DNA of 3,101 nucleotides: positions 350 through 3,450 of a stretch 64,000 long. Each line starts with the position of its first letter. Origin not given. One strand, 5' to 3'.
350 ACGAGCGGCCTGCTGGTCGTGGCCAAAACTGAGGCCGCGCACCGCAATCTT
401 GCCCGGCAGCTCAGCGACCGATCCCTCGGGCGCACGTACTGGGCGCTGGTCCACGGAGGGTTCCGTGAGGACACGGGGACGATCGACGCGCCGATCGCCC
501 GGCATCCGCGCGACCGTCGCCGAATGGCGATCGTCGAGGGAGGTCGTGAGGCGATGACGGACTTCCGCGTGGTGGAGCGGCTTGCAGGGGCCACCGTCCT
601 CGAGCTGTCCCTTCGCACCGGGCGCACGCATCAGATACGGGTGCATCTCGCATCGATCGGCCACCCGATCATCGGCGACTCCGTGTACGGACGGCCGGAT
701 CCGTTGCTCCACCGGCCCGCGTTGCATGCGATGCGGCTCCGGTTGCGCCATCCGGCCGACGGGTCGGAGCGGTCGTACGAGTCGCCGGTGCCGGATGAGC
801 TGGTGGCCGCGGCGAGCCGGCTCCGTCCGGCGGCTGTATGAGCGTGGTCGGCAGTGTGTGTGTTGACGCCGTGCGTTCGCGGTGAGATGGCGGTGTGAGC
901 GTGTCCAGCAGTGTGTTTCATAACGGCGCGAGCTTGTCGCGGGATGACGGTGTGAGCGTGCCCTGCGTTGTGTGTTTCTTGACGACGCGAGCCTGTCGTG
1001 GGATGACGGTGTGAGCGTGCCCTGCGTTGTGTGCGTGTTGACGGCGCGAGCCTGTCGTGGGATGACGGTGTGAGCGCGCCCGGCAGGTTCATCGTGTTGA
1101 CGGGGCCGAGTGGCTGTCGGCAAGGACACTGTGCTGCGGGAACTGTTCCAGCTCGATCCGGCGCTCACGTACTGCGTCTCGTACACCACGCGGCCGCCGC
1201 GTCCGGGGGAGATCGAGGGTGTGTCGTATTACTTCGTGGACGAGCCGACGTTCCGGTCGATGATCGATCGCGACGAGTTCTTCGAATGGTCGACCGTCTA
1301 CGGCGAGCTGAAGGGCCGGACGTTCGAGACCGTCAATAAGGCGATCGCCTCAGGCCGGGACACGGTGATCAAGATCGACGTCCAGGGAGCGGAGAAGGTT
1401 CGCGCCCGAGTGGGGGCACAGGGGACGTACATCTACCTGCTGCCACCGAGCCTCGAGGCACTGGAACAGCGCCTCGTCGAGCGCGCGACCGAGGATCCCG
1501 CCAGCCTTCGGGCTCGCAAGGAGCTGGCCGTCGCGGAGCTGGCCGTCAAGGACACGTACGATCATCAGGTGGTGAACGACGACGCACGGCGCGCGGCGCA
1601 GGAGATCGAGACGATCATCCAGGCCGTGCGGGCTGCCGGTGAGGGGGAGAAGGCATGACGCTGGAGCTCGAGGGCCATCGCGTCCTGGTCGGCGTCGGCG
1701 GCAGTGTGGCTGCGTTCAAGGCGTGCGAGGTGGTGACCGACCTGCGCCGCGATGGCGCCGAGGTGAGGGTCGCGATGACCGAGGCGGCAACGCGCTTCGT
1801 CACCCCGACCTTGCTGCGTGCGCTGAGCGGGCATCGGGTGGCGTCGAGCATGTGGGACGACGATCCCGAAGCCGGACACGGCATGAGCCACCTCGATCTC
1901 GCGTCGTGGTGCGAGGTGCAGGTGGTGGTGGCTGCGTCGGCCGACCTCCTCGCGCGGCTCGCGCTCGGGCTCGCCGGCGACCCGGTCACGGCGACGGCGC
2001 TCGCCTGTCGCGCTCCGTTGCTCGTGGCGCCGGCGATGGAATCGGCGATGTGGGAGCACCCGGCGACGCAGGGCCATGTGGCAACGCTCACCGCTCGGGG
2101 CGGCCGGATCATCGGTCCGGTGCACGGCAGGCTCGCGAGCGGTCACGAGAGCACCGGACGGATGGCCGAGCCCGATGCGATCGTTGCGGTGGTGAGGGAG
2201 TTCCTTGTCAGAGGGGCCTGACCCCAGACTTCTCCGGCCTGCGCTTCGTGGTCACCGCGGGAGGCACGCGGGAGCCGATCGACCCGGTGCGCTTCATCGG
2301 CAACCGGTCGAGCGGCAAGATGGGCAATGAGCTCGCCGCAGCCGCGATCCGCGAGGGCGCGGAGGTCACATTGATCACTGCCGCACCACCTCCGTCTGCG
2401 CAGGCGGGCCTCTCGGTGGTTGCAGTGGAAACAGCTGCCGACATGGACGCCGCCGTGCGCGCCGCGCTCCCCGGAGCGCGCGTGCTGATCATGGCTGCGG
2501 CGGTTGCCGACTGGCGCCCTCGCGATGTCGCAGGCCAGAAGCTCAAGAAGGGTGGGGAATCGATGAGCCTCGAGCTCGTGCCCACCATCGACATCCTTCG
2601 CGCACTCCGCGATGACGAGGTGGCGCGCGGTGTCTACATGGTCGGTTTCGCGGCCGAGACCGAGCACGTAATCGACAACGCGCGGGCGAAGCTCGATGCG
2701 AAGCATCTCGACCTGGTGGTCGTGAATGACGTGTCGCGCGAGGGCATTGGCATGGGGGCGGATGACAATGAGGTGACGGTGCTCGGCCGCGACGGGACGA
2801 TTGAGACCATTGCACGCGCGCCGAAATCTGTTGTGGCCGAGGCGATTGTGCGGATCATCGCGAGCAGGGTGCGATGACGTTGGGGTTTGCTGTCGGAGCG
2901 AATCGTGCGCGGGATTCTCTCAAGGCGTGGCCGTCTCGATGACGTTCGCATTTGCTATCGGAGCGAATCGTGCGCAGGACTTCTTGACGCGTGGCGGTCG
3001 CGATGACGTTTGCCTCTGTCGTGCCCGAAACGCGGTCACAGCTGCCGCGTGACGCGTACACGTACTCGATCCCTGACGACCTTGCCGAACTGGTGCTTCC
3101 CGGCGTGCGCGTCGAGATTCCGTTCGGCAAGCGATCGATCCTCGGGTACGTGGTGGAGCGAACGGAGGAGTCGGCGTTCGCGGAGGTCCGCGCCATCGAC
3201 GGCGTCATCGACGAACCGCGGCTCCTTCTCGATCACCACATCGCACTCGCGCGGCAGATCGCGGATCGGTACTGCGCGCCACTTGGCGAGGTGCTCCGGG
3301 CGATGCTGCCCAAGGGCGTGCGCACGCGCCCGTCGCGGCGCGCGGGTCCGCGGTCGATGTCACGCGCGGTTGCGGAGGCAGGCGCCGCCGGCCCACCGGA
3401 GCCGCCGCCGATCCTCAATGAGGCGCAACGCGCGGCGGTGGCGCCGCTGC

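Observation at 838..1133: MIRU-like 57-59 bp tandem array fills the rluD-gmk junction and is built from copies of the gmk 5' end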

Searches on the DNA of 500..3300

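Call 30: search_rna_families(source=window, start=500, end=3300, threshold=evalue, max_evalue=1)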
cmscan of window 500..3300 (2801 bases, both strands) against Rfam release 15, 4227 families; matches with E-value up to 1: 1.
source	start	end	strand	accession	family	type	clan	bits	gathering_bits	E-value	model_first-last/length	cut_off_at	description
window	3166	3227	+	RF03196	mir-6790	Gene; miRNA;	-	23.5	78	0.13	1-63/63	no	mir-6790 microRNA precursor family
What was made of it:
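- Tried and rejected: Rfam at a permissive E-value gave only a chance miRNA hit at 3166-3227 (call 30).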

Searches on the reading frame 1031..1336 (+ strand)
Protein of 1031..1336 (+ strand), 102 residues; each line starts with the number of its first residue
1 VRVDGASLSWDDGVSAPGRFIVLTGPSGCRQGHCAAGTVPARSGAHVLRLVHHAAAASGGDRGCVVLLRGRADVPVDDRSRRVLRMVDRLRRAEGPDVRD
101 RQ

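Call 61: list_cluster_members(proteins=[window:1031-1336:+, window:634-1092:-, window:895-1011:+, window:1655-2218:+, window:5516-6433:+, window:4992-5516:+])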
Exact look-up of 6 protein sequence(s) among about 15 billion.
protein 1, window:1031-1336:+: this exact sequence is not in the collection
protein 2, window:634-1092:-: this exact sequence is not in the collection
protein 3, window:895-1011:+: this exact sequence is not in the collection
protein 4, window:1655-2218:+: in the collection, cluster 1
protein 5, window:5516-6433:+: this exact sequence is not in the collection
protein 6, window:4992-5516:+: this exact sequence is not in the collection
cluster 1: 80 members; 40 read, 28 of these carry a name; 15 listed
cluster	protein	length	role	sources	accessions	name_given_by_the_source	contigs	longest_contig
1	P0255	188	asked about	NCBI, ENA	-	-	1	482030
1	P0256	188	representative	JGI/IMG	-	phosphopantothenoylcysteine decarboxylase/phosphopantothenate--cysteine ligase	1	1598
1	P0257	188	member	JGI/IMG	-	phosphopantothenoylcysteine decarboxylase/phosphopantothenate--cysteine ligase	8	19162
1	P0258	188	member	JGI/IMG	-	phosphopantothenoylcysteine decarboxylase/phosphopantothenate--cysteine ligase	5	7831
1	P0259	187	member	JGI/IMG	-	phosphopantothenoylcysteine decarboxylase/phosphopantothenate--cysteine ligase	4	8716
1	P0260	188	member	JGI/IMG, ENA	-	phosphopantothenoylcysteine synthetase/decarboxylase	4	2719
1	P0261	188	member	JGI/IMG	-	phosphopantothenoylcysteine decarboxylase/phosphopantothenate--cysteine ligase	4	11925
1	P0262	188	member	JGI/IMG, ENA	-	phosphopantothenoylcysteine decarboxylase/phosphopantothenate--cysteine ligase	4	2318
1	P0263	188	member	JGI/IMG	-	phosphopantothenoylcysteine decarboxylase/phosphopantothenate--cysteine ligase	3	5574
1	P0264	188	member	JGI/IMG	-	phosphopantothenoylcysteine synthetase/decarboxylase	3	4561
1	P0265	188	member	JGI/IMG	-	phosphopantothenoylcysteine decarboxylase/phosphopantothenate--cysteine ligase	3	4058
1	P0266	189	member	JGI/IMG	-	phosphopantothenoylcysteine decarboxylase/phosphopantothenate--cysteine ligase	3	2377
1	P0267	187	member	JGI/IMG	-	phosphopantothenoylcysteine decarboxylase / phosphopantothenate---cysteine ligase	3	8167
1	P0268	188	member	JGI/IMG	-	phosphopantothenoylcysteine decarboxylase/phosphopantothenate--cysteine ligase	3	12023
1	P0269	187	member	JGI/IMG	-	phosphopantothenoylcysteine decarboxylase / phosphopantothenate---cysteine ligase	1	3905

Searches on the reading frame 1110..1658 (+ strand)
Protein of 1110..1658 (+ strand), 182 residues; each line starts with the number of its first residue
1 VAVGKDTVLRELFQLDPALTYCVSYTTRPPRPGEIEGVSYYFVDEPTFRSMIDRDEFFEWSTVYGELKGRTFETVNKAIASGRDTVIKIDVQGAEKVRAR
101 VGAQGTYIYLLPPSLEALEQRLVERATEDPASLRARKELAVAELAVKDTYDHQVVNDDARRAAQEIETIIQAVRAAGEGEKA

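Call 9: find_related_loci(query=window:1110-1655:+, collection=genome_contigs, flank=4000)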
Query window:1110-1655:+ (182 aa) in genome_contigs; peptide patterns used: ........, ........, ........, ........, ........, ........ (x = any residue, [..] = any of these).
218 stretches matched a pattern; 69 encode a relative of the query (tblastn E <= 1e-3); 69 distinct loci.
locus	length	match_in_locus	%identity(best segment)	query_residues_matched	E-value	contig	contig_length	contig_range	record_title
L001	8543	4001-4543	87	2-182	1e-106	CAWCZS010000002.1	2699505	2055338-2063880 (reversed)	MAG: Candidatus Dormibacteraeota bacterium isolate MFD01716.bin.2.17 genome assembly, contig: contig_18889, whole genome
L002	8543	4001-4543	83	2-182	2e-102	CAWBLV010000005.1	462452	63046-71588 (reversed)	MAG: Candidatus Dormibacteraeota bacterium isolate MFD05705.bin.2.4 genome assembly, contig: contig_21752, whole genome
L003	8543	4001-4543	84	2-182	4e-102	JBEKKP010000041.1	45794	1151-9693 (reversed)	MAG: Candidatus Dormibacteria bacterium isolate SPRUCE 34 SPRUCE_34_41, whole genome shotgun sequence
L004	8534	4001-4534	84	2-179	5e-101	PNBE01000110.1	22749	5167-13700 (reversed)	MAG: Candidatus Dormiibacterota bacterium isolate palsa_851 73.20111000_P3M.52_contig_14620, whole genome shotgun sequen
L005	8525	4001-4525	85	2-176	4e-100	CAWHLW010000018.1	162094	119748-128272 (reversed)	MAG: Candidatus Dormibacteraeota bacterium isolate MFD00731.bin.2.132 genome assembly, contig: contig_87339, whole genom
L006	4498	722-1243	84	2-175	7e-100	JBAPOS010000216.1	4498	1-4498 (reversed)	MAG: Candidatus Dormiibacterota bacterium isolate MFD03341_ilm_asm_bin34 k127_308998, whole genome shotgun sequence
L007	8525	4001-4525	83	2-176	2e-99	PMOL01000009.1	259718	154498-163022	MAG: Candidatus Dormiibacterota bacterium isolate palsa_834 73.20110600_P1M.3_contig_128, whole genome shotgun sequence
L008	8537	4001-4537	83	2-180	4e-99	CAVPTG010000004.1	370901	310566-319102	MAG: Candidatus Dormibacteraeota bacterium isolate MFD09286.bin.2.129 genome assembly, contig: contig_35170, whole genom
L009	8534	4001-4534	83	2-179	4e-99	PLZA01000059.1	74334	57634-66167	MAG: Candidatus Dormiibacterota bacterium isolate palsa_871 73.20120700_P3D.21_contig_1345, whole genome shotgun sequenc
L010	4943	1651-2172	84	2-175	9e-99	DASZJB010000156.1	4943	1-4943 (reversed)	MAG TPA_asm: Candidatus Dormiibacterota bacterium isolate SMAG_U6617 k141_2453202, whole genome shotgun sequence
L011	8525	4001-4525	83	2-176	1e-98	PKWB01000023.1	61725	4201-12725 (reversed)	MAG: Candidatus Dormiibacterota bacterium isolate palsa_863 73.20120500_P32.17_contig_478, whole genome shotgun sequence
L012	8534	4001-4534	82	2-179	3e-98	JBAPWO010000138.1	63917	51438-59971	MAG: Candidatus Dormiibacterota bacterium isolate MFD00682_ilm_asm_bin16 k127_184996, whole genome shotgun sequence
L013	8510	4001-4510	85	2-171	6e-98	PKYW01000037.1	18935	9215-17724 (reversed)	MAG: Candidatus Dormiibacterota bacterium isolate palsa_857 73.20120500_P15.8_contig_81, whole genome shotgun sequence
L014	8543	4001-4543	80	2-182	9e-98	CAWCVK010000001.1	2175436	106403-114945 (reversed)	MAG: Candidatus Dormibacteraeota bacterium isolate MFD00964.bin.2.146 genome assembly, contig: contig_13351, whole genom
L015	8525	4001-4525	82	3-177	9e-98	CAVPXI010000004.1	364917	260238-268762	MAG: Candidatus Dormibacteraeota bacterium isolate MFD10064.bin.2.80 genome assembly, contig: contig_12030, whole genome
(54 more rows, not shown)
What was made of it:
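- On MIRU (mycobacterial interspersed repetitive units): The host is Candidatus Dormibacterota (call 9).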

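Call 12: find_encoding_contigs(protein=window:1110-1658:+, flank=5000, max_places=10)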
Protein window:1110-1658:+ (182 aa): no gene with exactly this product is on record in the collection.

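Call 34: search_protein_families(library=pfam, proteins=[window:1110-1655:+])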
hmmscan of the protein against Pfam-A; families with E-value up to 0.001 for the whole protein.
window:1110-1655:+ (182 aa): 1 family
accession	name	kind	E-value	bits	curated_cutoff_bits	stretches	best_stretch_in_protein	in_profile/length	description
PF00625.27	Guanylate_kin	-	1.2e-32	113.5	25.2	1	3-172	13-181/182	Guanylate kinase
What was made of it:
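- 1070..1658 (+): gmk (guanylate kinase). The start is GTG 1070, overlapping TGA 1071-1073. The reading frame is broken by one inserted base at 1115. Pfam Guanylate_kin, E 1e-32, for 1110-1655 (call 34).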

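Call 38: find_homologous_proteins(query=window:1110-1655:+, max_evalue=1e-40)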
Query window:1110-1655:+ (182 aa): 321 proteins with E <= 1e-40 among 1971 candidates; the best 120 are listed.
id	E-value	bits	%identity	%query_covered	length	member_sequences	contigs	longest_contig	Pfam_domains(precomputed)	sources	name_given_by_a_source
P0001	1.6e-109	381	98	99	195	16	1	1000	PF13671.13,PF00625.28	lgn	-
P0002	4.8e-99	347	88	99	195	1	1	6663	PF00625.28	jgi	jgi:guanylate kinase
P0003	7.0e-99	347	87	98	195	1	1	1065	PF00625.28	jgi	jgi:guanylate kinase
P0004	9.5e-99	346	86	99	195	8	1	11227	PF00625.28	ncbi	-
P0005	1.3e-98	346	89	97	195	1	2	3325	PF00625.28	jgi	jgi:guanylate kinase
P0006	1.8e-98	345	86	99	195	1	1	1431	PF00625.28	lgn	-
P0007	2.7e-98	345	86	99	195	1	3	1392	PF00625.28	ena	-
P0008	3.8e-98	344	86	99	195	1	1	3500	PF00625.28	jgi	jgi:guanylate kinase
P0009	1.3e-97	343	87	98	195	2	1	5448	PF00625.28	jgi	jgi:guanylate kinase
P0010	1.4e-97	342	86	99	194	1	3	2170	PF00625.28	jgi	jgi:guanylate kinase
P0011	1.2e-96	339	86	97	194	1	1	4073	PF00625.28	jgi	jgi:guanylate kinase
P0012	1.9e-96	339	87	98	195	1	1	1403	PF00625.28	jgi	jgi:guanylate kinase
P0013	3.1e-96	338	88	96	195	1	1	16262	PF00625.28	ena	-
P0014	3.3e-96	338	88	95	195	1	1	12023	PF00625.28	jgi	jgi:guanylate kinase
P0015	4.0e-96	338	84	99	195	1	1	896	PF00625.28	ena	-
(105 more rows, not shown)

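Call 40: find_encoding_contigs(protein=P0001, flank=5000, max_places=10)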
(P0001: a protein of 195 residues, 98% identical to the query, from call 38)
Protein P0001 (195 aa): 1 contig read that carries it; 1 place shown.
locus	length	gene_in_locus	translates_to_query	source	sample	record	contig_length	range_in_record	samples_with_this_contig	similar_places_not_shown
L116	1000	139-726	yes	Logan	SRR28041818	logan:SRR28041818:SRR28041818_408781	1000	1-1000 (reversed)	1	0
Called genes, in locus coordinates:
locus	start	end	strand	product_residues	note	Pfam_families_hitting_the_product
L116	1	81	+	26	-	?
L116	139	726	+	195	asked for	PF00625:Guanylate_kin, PF13671:AAA_33 (faint)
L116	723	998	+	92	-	?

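Call 42: list_cluster_members(proteins=[P0001])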
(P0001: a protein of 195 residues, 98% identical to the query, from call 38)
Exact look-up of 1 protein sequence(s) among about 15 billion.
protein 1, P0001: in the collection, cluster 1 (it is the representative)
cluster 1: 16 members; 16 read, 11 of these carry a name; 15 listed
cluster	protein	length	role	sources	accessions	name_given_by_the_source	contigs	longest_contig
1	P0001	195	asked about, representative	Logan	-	-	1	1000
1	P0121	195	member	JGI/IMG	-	guanylate kinase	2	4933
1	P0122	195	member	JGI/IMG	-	guanylate kinase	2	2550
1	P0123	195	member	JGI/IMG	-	guanylate kinase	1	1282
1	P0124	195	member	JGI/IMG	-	guanylate kinase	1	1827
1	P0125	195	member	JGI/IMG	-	guanylate kinase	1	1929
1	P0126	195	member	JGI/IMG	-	guanylate kinase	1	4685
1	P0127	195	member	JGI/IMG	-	guanylate kinase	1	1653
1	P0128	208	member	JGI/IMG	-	guanylate kinase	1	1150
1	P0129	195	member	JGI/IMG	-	guanylate kinase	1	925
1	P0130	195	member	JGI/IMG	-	guanylate kinase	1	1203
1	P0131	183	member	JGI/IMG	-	guanylate kinase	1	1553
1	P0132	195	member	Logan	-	-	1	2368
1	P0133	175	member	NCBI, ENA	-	-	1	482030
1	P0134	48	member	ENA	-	-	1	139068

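Call 43: find_encoding_contigs(protein=P0133, flank=3000, max_places=6)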
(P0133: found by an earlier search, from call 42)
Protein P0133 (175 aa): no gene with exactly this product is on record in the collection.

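Call 44: find_encoding_contigs(protein=P0121, flank=3000, max_places=6)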
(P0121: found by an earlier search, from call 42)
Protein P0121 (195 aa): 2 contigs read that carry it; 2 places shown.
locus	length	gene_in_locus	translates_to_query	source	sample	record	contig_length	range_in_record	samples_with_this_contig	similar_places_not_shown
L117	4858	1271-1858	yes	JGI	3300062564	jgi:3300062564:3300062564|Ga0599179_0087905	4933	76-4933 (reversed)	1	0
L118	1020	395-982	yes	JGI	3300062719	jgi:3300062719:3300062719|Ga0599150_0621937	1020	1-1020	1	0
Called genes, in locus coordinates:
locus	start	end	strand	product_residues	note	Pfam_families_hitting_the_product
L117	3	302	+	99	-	?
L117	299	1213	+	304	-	PF01479:S4 (weak), PF00849:PseudoU_synth_2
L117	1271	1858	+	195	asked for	PF00625:Guanylate_kin, PF13671:AAA_33 (faint)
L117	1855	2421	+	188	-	PF02441:Flavoprotein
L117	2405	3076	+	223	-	PF04127:DFP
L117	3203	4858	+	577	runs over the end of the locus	?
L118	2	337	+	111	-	?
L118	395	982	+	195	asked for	PF00625:Guanylate_kin, PF13671:AAA_33 (faint)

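Call 47: find_encoding_contigs(protein=P0125, flank=3000, max_places=6)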
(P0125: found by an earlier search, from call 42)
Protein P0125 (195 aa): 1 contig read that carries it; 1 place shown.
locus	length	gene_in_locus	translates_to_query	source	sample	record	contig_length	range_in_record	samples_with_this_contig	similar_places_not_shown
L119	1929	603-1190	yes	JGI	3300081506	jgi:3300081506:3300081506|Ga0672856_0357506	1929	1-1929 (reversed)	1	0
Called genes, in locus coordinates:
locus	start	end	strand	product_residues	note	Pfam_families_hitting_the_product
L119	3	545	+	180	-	PF00849:PseudoU_synth_2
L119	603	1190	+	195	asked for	PF00625:Guanylate_kin, PF13671:AAA_33 (faint)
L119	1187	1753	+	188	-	PF02441:Flavoprotein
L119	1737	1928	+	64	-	?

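Call 48: find_encoding_contigs(protein=P0122, flank=3000, max_places=6)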
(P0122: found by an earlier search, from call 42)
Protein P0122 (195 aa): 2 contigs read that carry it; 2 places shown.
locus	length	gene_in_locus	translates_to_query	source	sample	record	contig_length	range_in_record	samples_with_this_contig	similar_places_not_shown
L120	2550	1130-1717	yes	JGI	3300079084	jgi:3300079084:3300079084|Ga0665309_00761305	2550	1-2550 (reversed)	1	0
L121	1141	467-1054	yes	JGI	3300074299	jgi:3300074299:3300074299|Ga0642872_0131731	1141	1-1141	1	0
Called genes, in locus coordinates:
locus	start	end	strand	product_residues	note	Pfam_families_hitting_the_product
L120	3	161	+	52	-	?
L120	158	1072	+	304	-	PF01479:S4 (weak), PF00849:PseudoU_synth_2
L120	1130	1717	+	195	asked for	PF00625:Guanylate_kin, PF13671:AAA_33 (faint)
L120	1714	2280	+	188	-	PF02441:Flavoprotein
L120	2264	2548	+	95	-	?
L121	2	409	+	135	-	?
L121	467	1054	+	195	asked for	PF00625:Guanylate_kin, PF13671:AAA_33 (faint)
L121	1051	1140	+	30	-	?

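Call 49: find_encoding_contigs(protein=P0126, flank=3000, max_places=6)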
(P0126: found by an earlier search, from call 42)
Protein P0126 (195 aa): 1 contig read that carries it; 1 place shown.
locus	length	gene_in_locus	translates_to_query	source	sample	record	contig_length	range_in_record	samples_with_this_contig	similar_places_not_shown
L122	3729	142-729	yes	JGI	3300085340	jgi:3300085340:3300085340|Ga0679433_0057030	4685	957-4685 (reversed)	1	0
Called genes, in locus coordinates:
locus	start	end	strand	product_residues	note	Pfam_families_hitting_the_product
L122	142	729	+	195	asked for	PF00625:Guanylate_kin, PF13671:AAA_33 (faint)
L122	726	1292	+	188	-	PF02441:Flavoprotein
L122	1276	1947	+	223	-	PF04127:DFP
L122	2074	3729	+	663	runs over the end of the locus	PF17764:PriA_3primeBD, PF00270:DEAD, PF04851:ResIII, PF18319:Zn_ribbon_PriA (weak), PF00271:Helicase_C (weak), PF18074:PriA_C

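Call 53: find_encoding_contigs(protein=P0127, flank=3000, max_places=6)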
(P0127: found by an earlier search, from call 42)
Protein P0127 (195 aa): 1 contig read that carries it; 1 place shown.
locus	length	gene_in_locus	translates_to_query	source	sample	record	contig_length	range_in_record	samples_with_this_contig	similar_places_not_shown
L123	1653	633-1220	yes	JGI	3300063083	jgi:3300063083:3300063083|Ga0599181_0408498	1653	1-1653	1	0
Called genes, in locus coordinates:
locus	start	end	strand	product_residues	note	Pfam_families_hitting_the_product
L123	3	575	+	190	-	?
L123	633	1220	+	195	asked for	PF00625:Guanylate_kin, PF13671:AAA_33 (faint)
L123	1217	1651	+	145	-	?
